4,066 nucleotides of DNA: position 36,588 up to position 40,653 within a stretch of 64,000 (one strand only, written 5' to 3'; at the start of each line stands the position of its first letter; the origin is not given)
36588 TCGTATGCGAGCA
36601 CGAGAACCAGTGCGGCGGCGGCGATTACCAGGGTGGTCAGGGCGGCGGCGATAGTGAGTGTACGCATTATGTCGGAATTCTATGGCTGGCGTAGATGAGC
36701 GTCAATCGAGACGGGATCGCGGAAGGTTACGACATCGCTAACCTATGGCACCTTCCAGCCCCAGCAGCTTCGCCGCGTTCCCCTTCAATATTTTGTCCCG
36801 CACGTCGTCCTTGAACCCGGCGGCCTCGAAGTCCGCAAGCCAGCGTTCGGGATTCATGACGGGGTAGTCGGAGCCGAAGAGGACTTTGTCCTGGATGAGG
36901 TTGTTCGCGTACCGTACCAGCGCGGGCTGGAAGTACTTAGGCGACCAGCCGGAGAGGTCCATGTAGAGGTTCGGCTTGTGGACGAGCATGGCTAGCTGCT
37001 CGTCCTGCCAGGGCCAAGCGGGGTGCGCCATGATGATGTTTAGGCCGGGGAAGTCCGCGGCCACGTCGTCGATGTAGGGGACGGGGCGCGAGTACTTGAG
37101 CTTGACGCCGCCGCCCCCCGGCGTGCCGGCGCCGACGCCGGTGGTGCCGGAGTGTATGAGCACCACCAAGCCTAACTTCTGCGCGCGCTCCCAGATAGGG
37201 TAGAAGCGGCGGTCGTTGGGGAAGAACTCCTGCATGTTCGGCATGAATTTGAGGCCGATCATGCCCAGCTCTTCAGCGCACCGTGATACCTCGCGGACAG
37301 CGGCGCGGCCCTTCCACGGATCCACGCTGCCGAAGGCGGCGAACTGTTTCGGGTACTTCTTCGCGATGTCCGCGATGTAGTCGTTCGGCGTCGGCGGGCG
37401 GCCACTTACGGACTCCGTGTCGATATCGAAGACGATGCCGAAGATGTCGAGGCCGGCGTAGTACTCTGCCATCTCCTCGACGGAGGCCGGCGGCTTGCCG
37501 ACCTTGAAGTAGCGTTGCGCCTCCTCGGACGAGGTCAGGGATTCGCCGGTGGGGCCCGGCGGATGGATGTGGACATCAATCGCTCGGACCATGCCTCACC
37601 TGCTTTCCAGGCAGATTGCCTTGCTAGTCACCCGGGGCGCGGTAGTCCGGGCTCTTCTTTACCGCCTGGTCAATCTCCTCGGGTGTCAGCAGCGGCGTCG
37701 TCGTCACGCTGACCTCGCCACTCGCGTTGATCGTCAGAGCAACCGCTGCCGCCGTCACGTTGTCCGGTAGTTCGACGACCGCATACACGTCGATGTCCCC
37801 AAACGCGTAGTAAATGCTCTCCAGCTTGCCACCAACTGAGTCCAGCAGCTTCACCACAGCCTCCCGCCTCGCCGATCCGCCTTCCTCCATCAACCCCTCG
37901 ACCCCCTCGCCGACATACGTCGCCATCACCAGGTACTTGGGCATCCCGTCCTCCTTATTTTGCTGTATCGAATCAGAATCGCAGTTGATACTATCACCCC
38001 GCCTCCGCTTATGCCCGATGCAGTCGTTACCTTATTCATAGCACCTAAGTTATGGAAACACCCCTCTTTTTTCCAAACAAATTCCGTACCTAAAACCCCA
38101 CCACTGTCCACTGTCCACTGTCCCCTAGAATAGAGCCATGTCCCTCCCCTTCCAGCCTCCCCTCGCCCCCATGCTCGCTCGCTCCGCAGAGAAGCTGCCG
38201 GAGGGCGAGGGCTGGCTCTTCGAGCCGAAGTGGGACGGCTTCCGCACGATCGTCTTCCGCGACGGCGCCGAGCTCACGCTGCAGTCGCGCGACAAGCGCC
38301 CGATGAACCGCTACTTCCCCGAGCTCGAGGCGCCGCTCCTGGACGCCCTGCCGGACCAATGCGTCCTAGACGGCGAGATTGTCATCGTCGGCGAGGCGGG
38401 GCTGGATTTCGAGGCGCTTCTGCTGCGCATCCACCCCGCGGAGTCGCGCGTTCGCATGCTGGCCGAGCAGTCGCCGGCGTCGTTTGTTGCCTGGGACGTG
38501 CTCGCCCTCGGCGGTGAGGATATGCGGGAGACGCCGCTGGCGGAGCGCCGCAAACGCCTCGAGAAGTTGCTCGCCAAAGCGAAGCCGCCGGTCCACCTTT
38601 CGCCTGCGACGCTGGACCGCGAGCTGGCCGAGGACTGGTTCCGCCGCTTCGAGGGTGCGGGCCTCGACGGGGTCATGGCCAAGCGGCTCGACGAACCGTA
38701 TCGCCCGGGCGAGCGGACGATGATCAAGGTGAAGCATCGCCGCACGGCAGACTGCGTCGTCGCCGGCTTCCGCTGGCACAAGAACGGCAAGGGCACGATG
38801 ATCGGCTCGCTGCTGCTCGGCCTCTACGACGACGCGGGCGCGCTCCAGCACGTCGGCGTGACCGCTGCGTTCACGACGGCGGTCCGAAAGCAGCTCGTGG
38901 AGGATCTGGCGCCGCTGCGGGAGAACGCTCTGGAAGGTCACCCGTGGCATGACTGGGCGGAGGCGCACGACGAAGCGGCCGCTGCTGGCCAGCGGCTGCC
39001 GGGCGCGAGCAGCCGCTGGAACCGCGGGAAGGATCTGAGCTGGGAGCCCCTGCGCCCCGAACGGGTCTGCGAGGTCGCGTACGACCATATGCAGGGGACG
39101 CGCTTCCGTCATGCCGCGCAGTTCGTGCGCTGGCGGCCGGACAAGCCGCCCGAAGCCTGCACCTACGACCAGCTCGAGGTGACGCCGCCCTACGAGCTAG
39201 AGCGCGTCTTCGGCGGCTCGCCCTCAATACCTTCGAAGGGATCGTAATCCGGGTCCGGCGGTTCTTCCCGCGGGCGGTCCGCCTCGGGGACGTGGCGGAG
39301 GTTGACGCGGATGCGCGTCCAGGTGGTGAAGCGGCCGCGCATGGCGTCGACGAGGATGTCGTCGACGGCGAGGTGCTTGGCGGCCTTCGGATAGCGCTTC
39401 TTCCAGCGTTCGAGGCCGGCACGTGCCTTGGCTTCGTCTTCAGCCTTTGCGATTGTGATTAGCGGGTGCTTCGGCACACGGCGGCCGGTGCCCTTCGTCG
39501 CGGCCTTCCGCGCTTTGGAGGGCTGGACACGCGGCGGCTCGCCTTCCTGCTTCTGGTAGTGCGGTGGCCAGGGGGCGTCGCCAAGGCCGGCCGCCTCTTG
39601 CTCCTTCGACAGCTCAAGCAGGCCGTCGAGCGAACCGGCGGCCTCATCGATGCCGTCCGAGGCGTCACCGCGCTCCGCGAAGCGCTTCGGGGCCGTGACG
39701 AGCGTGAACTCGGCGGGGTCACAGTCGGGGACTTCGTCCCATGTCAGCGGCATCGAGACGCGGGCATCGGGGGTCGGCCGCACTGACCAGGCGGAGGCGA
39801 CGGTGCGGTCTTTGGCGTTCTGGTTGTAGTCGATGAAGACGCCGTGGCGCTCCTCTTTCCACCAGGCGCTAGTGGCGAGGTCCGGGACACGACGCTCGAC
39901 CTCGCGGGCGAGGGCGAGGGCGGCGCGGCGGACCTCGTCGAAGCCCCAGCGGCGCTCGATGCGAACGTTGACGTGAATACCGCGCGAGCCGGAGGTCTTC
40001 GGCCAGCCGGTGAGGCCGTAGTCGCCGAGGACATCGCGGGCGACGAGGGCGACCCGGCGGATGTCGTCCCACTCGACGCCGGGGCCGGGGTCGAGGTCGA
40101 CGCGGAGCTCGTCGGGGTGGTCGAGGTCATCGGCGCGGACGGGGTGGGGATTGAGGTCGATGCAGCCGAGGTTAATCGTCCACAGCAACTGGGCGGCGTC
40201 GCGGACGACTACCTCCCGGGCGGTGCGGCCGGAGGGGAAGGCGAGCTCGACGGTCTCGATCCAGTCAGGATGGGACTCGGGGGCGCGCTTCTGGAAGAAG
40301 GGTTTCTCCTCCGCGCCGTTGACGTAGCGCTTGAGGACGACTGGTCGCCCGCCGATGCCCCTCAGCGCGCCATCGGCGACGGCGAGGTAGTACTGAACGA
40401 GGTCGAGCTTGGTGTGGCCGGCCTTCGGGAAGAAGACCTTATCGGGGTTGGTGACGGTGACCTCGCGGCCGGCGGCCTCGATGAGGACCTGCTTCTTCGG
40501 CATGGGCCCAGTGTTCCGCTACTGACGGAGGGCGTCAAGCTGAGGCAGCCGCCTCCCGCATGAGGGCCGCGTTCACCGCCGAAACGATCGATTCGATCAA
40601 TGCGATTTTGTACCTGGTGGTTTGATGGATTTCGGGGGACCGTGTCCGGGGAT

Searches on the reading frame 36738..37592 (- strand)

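Call 78: search_protein_families(library=pfam, proteins=[window:36738-37592:-], max_evalue=0.0001)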
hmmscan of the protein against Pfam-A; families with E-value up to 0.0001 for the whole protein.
window:36738-37592:- (284 aa): 1 family
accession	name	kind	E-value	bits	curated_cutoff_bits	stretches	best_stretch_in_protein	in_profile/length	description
PF04909.20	Amidohydro_2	-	2e-52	179.2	26.4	1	5-279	1-289/289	Amidohydrolase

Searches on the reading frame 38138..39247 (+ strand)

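Call 78: search_protein_families(library=pfam, proteins=[window:38138-39247:+], max_evalue=0.0001)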
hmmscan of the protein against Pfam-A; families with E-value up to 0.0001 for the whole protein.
window:38138-39247:+ (369 aa): 2 families
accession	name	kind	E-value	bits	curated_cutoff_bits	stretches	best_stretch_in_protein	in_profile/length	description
PF01068.26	DNA_ligase_A_M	-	3.8e-36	125.1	26.2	1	11-199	1-204/204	ATP dependent DNA ligase domain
PF04679.21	DNA_ligase_A_C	-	6.8e-13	49.3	27.5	1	219-336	2-94/94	ATP dependent DNA ligase C terminal region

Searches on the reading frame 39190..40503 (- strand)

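Call 78: search_protein_families(library=pfam, proteins=[window:39190-40503:-], max_evalue=0.0001)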
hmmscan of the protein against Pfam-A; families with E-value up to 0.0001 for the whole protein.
window:39190-40503:- (437 aa): 2 families
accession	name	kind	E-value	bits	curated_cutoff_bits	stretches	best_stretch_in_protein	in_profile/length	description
PF21686.3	LigD_Prim-Pol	-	3.3e-88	296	27.4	1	31-281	1-253/254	LigD, primase-polymerase domain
PF01896.25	DNA_primase_S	-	1e-10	42.7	26.8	1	136-255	2-163/163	DNA primase small subunit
